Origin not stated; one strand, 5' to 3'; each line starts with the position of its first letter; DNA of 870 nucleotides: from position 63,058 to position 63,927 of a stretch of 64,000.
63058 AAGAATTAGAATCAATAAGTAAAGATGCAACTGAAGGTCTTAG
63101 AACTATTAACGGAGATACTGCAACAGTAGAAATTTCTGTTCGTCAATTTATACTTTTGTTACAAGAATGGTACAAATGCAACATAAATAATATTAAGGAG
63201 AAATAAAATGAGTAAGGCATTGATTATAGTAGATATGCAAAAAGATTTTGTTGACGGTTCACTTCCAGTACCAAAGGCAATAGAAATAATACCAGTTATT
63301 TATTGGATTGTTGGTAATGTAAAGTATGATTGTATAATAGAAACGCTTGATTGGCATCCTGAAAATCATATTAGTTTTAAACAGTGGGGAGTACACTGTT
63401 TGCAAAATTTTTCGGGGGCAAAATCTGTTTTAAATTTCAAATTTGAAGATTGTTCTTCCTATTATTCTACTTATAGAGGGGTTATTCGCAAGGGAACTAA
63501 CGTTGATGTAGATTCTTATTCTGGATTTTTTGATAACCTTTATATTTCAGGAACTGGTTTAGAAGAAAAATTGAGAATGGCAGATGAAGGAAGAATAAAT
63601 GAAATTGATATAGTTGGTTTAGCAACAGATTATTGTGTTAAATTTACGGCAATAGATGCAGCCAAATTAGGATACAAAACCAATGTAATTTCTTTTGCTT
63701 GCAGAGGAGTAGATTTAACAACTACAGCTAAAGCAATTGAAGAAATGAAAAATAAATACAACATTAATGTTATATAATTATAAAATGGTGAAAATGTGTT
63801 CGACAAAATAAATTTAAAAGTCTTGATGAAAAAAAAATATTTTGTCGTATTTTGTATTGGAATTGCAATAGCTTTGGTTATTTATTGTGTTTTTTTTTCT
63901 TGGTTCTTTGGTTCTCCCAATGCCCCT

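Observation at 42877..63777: Phage-encoded Preiss-Handler NAD salvage set: PncA, PncB, NadE, with CoaE and a NADAR protein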

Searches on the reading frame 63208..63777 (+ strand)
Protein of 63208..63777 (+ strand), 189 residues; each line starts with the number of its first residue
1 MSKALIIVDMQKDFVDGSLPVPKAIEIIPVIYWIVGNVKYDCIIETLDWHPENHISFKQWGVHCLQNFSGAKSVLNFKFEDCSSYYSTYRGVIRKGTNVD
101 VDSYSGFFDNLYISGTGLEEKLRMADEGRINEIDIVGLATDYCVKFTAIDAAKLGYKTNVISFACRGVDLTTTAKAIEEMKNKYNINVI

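Call 4: search_protein_families(library=pfam, proteins=[window:63208-63777:+], max_evalue=0.01)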
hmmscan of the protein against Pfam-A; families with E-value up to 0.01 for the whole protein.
window:63208-63777:+ (189 aa): 1 family
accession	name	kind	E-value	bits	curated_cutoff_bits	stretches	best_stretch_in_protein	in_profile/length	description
PF00857.26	Isochorismatase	-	1.6e-15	58.1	27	1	105-183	97-166/175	Isochorismatase domain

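Call 5: search_protein_families(library=ncbifam, proteins=[window:63208-63777:+], max_evalue=0.01)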
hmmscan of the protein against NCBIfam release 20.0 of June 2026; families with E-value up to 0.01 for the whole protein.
window:63208-63777:+ (189 aa): 3 families
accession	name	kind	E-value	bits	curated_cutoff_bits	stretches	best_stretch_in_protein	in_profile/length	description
NF008623.0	PRK11609.1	equivalog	9.6e-40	136.6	174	2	60-183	83-198/213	bifunctional nicotinamidase/pyrazinamidase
NF050097.1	BiurAmidohydBiuH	equivalog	1.7e-05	24.4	370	1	117-180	141-201/221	biuret amidohydrolase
NF041461.1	C_hydro_YcaC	equivalog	0.0019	17.7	310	1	132-182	104-154/201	isochorismate family cysteine hydrolase YcaC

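Call 17: search_solved_structures(query=window:63208-63777:+, show_alignments=2, max_evalue=0.00001)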
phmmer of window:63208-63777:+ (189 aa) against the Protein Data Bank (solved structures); distinct sequences matched with E-value up to 0.00001: 11.
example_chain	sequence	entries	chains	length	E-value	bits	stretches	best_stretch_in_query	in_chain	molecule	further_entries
1ilw_A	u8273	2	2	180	1.8e-28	103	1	3-183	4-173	180 aa long hypothetical Pyrazinamidase/nicotinamidase | 180aa long hypothetical Pyrazinamidase/Nicotinamidase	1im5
2wt9_A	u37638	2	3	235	9.7e-27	97.4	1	3-174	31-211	NICOTINAMIDASE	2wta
9u8m_A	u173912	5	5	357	6.9e-25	91.3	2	57-183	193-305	nicotinamidase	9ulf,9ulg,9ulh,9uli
29iv_A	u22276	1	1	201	4.5e-24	88.7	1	3-184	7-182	nicotinamidase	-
2h0r_A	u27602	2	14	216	5e-23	85.3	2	60-189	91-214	Nicotinamidase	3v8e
3r2j_A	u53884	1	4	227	3.7e-18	69.4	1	4-180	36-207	Alpha/beta-hydrolase-like protein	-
3pl1_A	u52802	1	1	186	2.2e-16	63.6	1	3-182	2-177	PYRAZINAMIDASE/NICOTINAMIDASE PNCA (PZase)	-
3s2s_A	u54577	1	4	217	3e-08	37.1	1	1-182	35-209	Putative pyrazinamidase/nicotinamidase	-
3o90_A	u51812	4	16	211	4.6e-07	33.2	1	1-168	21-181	nicotinamidase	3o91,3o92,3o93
3eef_A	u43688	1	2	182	1.4e-06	31.7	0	1-164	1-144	N-carbamoylsarcosine amidase related protein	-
6kua_A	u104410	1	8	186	2.4e-06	30.9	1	102-163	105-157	Cysteine hydrolase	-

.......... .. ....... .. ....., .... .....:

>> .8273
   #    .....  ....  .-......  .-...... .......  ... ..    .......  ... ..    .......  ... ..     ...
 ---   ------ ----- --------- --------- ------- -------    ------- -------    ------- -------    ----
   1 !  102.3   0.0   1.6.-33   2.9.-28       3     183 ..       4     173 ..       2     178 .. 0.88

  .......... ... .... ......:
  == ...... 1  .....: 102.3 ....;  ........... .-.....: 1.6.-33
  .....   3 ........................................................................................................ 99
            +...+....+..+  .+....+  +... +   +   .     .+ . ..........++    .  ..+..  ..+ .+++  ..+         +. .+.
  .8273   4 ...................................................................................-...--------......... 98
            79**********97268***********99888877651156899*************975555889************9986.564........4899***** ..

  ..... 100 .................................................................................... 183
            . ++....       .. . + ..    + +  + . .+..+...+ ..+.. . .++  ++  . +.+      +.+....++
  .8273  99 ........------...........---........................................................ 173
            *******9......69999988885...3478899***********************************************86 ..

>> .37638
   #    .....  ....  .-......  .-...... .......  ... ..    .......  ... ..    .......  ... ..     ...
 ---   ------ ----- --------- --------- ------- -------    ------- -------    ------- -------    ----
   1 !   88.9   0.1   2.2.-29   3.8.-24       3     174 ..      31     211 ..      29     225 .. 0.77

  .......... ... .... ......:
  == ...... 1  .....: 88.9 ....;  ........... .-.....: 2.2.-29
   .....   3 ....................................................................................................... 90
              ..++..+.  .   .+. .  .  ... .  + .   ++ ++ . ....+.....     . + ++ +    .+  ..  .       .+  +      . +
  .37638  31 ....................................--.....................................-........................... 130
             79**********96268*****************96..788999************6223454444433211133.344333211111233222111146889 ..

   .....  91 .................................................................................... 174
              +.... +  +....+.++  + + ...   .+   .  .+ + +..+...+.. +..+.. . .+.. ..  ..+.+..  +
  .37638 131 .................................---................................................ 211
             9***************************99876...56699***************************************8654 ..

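Call 33: search_dna_similar(query=window:63208-63777:+, collection=phages, mode=protein, max_rows=40)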
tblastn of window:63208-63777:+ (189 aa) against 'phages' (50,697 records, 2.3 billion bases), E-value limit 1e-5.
Records with a match: 8; places in all: 8; records where one place covers at least 80% of the query: 8.
Best place of each record, by identity: <60% 8.
By first word of the organism name: Bacteriophage 3; Acinetobacter 2; uncultured 2; Salmonella 1.
By host as written in the record: - 7; Salmonella enterica subsp. enterica serovar Kentucky 1.
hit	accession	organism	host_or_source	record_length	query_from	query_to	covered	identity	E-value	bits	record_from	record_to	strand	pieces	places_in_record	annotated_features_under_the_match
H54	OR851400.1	Salmonella phage S.Kent 1-2-1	Salmonella enterica subsp. enterica ...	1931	2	180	95%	35.1%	1e-24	105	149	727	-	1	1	record has no annotation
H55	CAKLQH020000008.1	Acinetobacter phage MD-2021a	not known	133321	2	170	89%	36.8%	3e-25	107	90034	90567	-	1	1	ydjB: nicotinamidase/pyrazinamidase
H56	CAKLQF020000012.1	Acinetobacter phage MD-2021a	not known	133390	2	170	89%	36.8%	3e-25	107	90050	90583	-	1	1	ydjB: nicotinamidase/pyrazinamidase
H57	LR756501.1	uncultured phage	metagenomic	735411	1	179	95%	31.8%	3e-15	78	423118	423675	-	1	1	record has no annotation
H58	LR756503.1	uncultured phage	metagenomic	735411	1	179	95%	31.8%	3e-15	78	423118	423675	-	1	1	record has no annotation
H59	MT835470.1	Bacteriophage sp.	human fecal samples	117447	1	161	85%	34.5%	1e-14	77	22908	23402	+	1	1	record has no annotation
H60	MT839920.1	Bacteriophage sp.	human fecal samples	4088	1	186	98%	28.5%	3e-6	52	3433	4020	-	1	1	record has no annotation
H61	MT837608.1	Bacteriophage sp.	human fecal samples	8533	2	170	89%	30.5%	4e-17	84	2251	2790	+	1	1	record has no annotation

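Call 58: search_protein_families(library=phrogs, proteins=[window:63208-63777:+], max_evalue=0.001)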
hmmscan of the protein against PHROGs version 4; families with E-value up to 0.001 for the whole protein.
window:63208-63777:+ (189 aa): 1 family
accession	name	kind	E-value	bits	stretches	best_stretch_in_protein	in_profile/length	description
phrog_19305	-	unknown function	8.5e-17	62.7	1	2-163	3-165/199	-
